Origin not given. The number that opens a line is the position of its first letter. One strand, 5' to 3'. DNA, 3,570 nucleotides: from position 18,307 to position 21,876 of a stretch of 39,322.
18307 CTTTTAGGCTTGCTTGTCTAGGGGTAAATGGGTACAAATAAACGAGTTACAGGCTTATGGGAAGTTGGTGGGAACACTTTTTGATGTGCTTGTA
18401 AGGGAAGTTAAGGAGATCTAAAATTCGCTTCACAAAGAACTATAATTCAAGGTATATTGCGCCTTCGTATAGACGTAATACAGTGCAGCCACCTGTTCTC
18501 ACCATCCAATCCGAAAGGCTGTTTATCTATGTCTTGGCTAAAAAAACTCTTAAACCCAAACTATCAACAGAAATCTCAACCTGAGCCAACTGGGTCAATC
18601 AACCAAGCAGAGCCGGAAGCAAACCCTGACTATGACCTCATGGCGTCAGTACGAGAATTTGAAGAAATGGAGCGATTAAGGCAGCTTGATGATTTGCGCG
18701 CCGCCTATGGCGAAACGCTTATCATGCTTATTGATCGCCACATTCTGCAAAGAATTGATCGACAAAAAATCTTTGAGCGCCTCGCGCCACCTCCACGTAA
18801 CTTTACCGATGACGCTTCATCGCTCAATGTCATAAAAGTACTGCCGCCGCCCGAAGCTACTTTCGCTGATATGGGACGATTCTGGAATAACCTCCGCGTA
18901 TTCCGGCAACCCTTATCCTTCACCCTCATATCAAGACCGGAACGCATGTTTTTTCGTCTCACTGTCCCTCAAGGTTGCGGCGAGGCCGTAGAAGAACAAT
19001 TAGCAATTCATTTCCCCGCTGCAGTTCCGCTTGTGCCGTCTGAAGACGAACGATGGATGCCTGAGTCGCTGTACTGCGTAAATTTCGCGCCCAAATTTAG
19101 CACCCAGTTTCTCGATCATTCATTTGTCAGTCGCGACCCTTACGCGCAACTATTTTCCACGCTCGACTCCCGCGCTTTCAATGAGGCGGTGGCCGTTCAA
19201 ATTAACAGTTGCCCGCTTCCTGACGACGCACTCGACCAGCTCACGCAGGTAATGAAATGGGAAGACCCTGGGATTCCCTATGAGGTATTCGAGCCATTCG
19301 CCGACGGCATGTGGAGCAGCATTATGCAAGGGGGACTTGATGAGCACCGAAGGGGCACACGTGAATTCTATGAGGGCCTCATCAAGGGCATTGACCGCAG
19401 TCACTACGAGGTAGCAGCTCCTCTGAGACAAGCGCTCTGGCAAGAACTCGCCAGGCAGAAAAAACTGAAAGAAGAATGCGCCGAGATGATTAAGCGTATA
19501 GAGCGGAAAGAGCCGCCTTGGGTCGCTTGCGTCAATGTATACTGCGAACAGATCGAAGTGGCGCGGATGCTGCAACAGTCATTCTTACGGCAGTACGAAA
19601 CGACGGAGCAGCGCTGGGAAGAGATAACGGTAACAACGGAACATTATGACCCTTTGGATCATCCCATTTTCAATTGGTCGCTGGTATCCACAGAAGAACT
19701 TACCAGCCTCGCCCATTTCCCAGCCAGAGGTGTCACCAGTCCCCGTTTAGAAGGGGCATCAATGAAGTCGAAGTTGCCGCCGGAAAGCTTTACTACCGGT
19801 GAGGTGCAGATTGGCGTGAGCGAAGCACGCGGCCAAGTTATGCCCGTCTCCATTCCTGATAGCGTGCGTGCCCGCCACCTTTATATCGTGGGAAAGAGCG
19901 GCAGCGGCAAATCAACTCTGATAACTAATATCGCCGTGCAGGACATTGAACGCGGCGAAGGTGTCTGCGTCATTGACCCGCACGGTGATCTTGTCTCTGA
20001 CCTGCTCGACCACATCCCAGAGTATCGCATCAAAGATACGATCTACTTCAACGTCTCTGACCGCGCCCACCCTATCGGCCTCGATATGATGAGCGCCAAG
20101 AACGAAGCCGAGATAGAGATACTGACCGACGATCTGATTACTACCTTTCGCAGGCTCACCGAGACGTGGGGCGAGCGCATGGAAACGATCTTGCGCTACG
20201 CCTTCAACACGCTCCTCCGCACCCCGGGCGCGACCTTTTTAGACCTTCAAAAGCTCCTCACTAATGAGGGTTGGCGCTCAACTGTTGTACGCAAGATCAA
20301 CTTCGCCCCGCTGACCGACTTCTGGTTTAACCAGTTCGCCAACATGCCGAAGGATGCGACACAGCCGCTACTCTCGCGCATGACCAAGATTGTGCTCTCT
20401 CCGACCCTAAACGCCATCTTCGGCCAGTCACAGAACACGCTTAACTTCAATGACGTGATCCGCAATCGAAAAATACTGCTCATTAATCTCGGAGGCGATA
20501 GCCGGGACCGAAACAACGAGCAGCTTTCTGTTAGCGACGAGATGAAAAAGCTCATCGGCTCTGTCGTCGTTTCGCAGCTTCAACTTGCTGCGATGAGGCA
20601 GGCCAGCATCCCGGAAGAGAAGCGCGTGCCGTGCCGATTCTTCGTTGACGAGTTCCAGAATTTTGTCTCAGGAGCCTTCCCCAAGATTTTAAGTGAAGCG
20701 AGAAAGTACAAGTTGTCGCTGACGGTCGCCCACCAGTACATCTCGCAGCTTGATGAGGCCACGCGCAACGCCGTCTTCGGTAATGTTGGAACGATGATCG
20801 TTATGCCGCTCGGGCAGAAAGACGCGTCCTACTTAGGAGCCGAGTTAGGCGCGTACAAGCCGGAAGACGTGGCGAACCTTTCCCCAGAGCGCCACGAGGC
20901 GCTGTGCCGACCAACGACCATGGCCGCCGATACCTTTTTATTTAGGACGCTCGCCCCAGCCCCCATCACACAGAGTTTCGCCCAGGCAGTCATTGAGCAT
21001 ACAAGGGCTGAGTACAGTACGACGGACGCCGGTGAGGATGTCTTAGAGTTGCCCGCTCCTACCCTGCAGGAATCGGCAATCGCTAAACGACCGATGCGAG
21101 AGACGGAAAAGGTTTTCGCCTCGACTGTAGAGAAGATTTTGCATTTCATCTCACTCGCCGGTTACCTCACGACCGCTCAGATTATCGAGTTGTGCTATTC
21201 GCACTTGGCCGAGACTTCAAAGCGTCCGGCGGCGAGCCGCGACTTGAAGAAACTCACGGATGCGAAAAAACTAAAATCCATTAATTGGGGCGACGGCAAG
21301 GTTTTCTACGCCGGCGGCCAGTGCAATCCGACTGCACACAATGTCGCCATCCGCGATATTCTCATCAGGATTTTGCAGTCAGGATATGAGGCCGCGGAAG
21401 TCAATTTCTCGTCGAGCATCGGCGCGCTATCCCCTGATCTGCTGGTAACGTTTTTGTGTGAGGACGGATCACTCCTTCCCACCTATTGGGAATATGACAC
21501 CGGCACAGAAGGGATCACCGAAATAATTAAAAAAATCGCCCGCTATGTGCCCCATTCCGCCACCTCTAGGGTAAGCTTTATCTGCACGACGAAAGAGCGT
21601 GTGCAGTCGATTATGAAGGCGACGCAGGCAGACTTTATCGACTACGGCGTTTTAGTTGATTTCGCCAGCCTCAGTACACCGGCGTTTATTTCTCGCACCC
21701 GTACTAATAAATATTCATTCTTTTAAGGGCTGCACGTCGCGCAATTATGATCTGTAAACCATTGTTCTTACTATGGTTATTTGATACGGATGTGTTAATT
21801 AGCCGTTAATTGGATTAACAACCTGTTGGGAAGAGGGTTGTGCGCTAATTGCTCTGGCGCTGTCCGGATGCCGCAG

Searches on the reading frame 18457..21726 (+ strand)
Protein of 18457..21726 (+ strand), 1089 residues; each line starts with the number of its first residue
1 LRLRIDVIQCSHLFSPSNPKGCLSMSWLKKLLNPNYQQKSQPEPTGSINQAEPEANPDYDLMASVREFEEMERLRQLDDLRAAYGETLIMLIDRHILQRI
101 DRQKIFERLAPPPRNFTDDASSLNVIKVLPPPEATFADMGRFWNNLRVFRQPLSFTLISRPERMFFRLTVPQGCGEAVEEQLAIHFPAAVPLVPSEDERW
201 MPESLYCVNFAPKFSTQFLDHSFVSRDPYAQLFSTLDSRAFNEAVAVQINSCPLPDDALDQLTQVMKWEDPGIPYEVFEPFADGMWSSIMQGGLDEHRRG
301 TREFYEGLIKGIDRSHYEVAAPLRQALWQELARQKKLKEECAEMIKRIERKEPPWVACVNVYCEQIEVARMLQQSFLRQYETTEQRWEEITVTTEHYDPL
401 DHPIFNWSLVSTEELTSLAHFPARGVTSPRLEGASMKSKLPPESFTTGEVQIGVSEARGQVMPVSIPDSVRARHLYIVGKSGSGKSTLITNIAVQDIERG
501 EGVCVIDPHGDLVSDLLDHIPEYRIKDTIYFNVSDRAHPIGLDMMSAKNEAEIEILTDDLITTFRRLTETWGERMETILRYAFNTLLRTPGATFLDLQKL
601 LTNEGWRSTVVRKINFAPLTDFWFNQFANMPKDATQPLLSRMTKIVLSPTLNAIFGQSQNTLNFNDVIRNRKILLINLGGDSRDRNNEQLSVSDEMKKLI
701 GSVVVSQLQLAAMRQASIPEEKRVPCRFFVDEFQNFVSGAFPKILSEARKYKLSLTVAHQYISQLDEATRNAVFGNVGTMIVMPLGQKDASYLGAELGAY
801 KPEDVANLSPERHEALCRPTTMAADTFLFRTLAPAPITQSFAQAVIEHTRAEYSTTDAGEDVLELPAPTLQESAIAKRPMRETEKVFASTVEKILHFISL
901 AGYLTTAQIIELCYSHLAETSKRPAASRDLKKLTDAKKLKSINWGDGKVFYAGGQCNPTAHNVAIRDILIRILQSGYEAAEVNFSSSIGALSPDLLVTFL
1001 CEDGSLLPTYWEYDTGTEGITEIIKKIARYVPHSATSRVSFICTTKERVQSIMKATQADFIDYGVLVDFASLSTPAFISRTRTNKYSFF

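Call 10: search_protein_families(library=pfam, proteins=[window:18457-21726:+], max_evalue=0.001)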
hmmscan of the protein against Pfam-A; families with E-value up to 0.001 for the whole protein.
window:18457-21726:+ (1089 aa): 5 families
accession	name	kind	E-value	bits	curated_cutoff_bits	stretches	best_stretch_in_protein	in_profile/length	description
PF10412.15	TrwB_AAD_bind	-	8.4e-12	45.1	20.5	1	463-786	6-311/387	Type IV secretion-system coupling protein DNA-binding domain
PF12696.13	TraG-D_C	-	3.5e-08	33.9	22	1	725-803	1-85/126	TraM recognition site of TraD and TraG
PF01935.23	DUF87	-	6.1e-07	30.2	23.2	1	469-596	20-135/220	Helicase HerA, central domain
PF02534.20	T4SS-DNA_transf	-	0.00019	20.9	20.1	0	698-798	276-383/468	Type IV secretory system Conjugative DNA transfer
PF13401.12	AAA_22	-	0.00053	20.7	27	0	472-519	5-53/130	AAA domain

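Call 61: search_protein_families(library=padloc, proteins=[window:18457-21726:+], max_evalue=0.001)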
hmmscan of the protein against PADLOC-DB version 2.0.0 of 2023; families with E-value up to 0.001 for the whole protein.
window:18457-21726:+ (1089 aa): 4 families
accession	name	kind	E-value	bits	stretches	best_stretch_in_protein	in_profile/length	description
PDLC04140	mad8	-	3.5e-17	60.9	1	463-808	19-279/314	mads_8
PDLC04105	HerA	-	9.6e-08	29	1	467-527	161-222/576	-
PDLC04103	HerA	-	6.7e-07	26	1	467-512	167-212/579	-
PDLC04102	HerA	-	0.00022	17.7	0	692-766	475-557/654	-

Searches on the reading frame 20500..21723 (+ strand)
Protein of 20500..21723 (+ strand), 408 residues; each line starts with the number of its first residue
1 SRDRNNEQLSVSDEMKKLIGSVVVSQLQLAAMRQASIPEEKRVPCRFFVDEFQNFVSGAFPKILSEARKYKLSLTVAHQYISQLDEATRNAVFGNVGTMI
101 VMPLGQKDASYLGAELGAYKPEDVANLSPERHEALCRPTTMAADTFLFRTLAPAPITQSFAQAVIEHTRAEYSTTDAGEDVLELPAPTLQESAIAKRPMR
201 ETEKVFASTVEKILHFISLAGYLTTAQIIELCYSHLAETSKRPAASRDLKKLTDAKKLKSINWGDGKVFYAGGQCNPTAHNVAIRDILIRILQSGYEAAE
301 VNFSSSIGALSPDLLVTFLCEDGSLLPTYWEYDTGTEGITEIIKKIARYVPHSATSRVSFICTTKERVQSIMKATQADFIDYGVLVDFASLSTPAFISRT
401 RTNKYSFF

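Call 74: search_protein_families(library=pfam, proteins=[window:20500-21723:+], max_evalue=0.1)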
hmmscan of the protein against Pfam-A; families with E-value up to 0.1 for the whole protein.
window:20500-21723:+ (408 aa): 4 families
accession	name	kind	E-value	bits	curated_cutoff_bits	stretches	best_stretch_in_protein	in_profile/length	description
PF12696.13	TraG-D_C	-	9.6e-09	35.7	22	1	44-122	1-85/126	TraM recognition site of TraD and TraG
PF13814.12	Replic_Relax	-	0.0001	22.9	25.3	1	279-350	96-173/191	Replication-relaxation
PF02534.20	T4SS-DNA_transf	-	0.00021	20.7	20.1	1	17-118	276-384/468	Type IV secretory system Conjugative DNA transfer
PF10412.15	TrwB_AAD_bind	-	0.055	12.8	20.5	1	11-105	212-311/387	Type IV secretion-system coupling protein DNA-binding domain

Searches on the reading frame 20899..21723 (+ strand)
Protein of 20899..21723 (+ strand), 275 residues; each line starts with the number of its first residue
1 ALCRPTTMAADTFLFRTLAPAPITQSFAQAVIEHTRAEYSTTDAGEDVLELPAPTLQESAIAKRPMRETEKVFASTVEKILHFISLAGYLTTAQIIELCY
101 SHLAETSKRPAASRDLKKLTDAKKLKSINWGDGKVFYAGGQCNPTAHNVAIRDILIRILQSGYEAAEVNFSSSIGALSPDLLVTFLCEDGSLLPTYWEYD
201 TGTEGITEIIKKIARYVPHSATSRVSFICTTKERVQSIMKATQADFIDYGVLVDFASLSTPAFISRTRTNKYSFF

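Call 48: search_protein_families(library=pfam, proteins=[window:20899-21723:+], max_evalue=0.05)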
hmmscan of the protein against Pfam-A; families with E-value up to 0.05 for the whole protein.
window:20899-21723:+ (275 aa): 1 family
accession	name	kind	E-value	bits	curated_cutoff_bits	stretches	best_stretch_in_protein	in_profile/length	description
PF13814.12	Replic_Relax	-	3e-05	24.6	25.3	1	146-217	96-173/191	Replication-relaxation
